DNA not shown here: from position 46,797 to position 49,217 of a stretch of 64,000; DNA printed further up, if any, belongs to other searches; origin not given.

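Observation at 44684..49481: Orphan three-gene operon: biotin-less carboxyltransferase, partner-less Mo-bisPGD enzyme and SnoaL-like protein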

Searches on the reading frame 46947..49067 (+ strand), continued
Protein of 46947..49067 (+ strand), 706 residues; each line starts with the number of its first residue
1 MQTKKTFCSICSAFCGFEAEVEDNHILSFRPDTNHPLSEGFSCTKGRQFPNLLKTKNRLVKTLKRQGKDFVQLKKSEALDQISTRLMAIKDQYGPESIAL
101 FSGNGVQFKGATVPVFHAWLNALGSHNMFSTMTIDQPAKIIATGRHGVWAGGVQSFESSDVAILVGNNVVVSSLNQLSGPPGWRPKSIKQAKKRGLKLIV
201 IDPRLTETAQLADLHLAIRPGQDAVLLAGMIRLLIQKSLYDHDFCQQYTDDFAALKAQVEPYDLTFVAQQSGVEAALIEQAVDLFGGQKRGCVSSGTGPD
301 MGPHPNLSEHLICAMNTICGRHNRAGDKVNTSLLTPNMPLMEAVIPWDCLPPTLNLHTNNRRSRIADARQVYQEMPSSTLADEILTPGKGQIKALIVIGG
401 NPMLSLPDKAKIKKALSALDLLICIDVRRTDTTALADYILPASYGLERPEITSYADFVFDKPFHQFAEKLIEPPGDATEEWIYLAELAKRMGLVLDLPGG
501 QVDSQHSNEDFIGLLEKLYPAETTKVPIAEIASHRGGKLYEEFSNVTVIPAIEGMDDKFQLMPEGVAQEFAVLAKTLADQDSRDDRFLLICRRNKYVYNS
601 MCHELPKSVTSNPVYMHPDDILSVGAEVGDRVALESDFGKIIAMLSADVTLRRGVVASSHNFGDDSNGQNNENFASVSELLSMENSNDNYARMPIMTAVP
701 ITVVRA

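Call 44: find_encoding_contigs(protein=P0155, flank=8000, max_places=3)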
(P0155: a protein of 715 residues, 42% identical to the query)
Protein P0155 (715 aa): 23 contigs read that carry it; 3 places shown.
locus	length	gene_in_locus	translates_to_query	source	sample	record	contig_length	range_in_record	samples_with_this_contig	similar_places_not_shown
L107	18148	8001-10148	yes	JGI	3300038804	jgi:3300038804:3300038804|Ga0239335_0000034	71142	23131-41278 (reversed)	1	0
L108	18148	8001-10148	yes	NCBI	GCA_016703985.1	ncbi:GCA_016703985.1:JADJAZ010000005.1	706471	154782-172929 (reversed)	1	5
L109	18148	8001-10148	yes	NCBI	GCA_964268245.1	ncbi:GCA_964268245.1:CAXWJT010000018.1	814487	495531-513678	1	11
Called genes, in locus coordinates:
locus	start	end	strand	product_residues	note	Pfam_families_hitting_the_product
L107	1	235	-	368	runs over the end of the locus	PF01594:AI-2E_transport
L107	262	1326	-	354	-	PF09839:DUF2066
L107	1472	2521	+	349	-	PF00586:AIRS, PF02769:AIRS_C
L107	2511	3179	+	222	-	PF00551:Formyl_trans_N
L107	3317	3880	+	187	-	PF00440:TetR_N, PF21993:TetR_C_13_2 (weak)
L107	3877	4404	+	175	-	-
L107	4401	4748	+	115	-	-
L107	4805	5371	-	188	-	PF22769:DCD, PF00692:dUTPase (faint)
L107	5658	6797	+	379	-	-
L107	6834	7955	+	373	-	PF01636:APH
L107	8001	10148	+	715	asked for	PF04879:Molybdop_Fe4S4, PF00384:Molybdopterin, PF01568:Molydop_binding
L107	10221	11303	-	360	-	PF00142:Fer4_NifH (faint), PF01656:CbiA, PF07015:VirC1 (faint), PF09140:MipZ, PF10609:ParA, PF13614:AAA_31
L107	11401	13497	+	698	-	PF00133:tRNA-synt_1, PF01406:tRNA-synt_1e (faint), PF09334:tRNA-synt_1g, PF08264:Anticodon_1 (weak), PF19303:Anticodon_3, PF01588:tRNA_bind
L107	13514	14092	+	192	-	PF02508:Rnf-Nqr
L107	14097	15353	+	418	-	PF04060:FeS, PF13237:Fer4_10 (weak), PF14697:Fer4_21, PF13187:Fer4_9 (weak), PF12838:Fer4_7 (weak), PF13187:Fer4_9 (weak), PF13183:Fer4_8, PF12838:Fer4_7, +8 more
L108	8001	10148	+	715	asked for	PF04879:Molybdop_Fe4S4, PF00384:Molybdopterin, PF01568:Molydop_binding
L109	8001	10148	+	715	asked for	PF04879:Molybdop_Fe4S4, PF00384:Molybdopterin, PF01568:Molydop_binding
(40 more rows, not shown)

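Call 56: search_solved_structures(query=A3, max_evalue=1e-40, show_alignments=4)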
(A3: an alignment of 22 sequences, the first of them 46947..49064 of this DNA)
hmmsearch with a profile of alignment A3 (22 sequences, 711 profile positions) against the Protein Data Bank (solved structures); distinct sequences matched with E-value up to 1e-40: 15.
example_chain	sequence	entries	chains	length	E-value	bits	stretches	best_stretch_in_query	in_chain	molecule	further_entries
2e7z_A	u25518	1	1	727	4.3e-72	246.7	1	6-497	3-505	Acetylene hydratase Ahy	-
7qv7_S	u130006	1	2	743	8.1e-69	235.9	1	7-500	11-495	Hydrogen dependent carbon dioxide reductase subunit FdhF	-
9t1s_L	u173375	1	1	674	1.2e-62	215.5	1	7-670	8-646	formate dehydrogenase (coenzyme F420)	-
7vw6_A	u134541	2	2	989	6.5e-61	209.7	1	4-504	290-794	Formate dehydrogenase | Tungsten-containing formate dehydrogenase alpha subunit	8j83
7e5z_A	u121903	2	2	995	6.7e-61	209.7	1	4-504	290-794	Formate dehydrogenase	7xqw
1aa6_A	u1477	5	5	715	2.6e-57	197.8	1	4-502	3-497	FORMATE DEHYDROGENASE H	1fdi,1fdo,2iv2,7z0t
7bkb_D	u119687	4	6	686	2e-54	188.3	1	3-497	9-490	Formate dehydrogenase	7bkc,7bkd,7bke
2vpw_A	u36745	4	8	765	3.9e-54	187.3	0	192-292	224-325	THIOSULFATE REDUCTASE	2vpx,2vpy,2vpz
2jio_A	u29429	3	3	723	4.8e-49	170.5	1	5-497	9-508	PERIPLASMIC NITRATE REDUCTASE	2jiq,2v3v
2jim_A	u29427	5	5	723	4e-48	167.4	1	5-497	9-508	PERIPLASMIC NITRATE REDUCTASE | PROTEIN (PERIPLASMIC NITRATE REDUCTASE)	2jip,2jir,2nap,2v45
9gzq_A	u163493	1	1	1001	1.1e-44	156.1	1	3-496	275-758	Probable oxidoreductase YjgC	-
8rqz_C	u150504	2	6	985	1.1e-44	156.1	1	3-496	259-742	Probable oxidoreductase YjgC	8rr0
9vap_A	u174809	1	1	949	5.4e-44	153.8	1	3-296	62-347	Formate dehydrogenase molybdopterin-binding subunit FdhA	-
9wxb_B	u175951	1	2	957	9.3e-44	153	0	6-453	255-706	Formate dehydrogenase alpha subunit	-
6tg9_A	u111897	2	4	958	2.1e-41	145.2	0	6-453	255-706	Formate dehydrogenase subunit alpha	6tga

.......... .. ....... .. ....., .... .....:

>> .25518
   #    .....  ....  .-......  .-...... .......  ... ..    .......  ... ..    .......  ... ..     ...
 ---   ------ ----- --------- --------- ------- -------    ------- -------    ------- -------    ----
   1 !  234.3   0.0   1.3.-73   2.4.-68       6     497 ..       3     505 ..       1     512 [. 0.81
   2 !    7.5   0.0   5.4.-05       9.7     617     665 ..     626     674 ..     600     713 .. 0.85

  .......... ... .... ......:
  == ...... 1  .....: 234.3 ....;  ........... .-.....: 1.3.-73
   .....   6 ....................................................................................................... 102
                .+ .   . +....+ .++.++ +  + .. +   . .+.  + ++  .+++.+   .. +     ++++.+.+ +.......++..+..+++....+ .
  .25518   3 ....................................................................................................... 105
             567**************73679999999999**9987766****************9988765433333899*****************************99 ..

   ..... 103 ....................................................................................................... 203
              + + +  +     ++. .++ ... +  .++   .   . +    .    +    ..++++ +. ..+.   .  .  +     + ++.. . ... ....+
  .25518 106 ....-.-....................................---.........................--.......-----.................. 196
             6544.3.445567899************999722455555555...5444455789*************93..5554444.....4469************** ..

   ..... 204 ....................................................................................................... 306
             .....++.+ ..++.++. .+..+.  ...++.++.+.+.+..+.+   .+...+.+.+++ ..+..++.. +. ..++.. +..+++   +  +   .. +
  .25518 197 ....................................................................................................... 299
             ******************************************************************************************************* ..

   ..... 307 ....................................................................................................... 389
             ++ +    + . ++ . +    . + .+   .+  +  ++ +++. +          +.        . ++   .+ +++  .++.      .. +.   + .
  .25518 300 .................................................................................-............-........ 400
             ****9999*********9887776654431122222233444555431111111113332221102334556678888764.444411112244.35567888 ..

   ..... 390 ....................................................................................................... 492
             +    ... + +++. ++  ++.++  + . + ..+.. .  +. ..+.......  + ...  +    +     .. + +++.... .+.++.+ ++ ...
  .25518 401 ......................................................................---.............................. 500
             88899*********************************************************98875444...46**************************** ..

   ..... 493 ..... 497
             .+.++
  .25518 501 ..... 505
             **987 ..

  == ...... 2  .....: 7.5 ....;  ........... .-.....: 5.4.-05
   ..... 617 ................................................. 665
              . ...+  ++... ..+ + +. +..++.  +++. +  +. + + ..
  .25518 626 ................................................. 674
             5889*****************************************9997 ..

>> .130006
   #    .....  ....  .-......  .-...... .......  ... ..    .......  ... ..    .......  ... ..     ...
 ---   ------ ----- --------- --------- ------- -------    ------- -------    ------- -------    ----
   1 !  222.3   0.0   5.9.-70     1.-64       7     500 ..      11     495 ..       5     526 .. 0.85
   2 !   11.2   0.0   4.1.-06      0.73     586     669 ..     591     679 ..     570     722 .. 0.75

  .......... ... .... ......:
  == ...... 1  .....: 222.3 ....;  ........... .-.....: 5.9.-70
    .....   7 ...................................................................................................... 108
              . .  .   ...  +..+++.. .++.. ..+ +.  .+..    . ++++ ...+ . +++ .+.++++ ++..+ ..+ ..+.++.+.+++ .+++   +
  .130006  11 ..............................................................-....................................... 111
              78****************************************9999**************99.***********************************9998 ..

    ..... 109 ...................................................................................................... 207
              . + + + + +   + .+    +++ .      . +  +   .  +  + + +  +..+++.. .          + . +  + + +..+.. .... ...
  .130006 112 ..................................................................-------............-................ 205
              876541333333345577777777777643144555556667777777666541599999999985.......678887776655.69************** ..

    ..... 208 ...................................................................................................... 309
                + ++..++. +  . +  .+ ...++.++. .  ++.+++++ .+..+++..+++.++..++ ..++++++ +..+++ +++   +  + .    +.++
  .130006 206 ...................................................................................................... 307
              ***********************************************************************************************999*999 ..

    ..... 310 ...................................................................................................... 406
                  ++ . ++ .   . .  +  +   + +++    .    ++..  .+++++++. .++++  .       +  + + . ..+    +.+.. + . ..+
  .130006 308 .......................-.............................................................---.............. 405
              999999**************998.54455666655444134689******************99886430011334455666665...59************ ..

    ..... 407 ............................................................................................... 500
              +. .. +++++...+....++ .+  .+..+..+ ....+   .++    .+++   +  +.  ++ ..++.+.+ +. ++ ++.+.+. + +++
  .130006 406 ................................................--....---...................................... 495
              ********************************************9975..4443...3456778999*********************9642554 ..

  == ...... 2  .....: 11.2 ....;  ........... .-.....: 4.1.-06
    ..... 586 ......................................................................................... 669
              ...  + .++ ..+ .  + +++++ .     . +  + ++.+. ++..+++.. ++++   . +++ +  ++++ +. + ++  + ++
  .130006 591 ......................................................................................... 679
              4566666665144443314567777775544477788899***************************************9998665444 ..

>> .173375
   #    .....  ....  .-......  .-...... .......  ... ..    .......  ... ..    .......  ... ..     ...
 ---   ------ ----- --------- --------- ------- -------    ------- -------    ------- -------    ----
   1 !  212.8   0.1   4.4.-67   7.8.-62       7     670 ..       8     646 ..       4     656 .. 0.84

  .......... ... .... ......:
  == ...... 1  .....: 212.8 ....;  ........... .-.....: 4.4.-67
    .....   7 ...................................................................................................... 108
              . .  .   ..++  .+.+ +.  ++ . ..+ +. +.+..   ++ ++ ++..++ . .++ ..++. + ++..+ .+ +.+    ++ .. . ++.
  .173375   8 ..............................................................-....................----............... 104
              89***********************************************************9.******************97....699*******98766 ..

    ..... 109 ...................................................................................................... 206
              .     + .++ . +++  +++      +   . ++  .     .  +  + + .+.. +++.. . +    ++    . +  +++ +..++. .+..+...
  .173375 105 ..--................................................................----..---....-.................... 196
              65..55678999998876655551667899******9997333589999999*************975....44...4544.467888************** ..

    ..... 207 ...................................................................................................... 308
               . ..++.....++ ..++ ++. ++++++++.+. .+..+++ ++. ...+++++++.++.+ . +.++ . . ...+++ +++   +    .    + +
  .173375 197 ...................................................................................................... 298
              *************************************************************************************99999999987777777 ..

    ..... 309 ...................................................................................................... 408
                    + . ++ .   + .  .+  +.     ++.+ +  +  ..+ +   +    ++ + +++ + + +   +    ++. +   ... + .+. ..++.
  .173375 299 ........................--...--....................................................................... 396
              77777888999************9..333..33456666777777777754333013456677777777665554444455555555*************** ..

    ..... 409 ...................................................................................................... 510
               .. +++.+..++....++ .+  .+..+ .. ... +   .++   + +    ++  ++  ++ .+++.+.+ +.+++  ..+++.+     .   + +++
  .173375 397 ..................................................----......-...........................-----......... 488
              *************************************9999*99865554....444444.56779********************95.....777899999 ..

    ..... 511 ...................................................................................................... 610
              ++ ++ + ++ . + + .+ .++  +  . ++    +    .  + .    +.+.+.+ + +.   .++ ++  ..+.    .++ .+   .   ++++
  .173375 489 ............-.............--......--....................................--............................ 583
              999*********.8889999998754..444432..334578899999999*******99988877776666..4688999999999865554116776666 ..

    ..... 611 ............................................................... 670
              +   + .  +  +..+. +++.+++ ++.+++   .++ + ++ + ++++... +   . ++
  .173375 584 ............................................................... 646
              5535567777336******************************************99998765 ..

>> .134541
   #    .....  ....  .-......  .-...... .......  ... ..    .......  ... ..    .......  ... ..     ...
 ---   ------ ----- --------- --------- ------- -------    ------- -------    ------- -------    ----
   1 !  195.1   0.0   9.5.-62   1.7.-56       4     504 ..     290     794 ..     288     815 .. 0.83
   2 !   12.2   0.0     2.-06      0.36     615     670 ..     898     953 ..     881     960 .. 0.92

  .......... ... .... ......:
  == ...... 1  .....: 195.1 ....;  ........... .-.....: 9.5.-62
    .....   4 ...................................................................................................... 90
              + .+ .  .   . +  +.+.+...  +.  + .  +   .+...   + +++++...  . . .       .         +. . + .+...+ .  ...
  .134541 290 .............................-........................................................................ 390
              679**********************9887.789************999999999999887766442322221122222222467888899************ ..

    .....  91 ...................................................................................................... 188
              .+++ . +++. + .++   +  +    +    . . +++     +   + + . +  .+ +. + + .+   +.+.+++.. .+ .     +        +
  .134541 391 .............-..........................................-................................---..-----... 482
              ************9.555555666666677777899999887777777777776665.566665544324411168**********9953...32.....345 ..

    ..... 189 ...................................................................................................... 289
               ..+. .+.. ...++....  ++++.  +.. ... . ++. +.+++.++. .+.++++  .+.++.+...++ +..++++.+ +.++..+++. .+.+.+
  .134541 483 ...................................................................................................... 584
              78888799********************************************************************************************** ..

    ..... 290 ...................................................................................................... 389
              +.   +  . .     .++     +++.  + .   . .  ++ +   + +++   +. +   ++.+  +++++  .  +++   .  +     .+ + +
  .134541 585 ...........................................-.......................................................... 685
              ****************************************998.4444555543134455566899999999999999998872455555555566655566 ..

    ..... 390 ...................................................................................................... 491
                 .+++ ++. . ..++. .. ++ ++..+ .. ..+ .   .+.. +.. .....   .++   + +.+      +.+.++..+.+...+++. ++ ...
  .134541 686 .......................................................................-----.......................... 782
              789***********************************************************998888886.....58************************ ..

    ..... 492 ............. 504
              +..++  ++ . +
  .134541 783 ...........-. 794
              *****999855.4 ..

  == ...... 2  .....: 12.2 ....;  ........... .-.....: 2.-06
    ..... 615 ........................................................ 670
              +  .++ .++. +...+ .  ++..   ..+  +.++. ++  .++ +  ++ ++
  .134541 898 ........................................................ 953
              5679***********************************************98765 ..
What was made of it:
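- On Acetylene hydratase: The ligand position holds Asp or Thr, not Cys (call 56).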
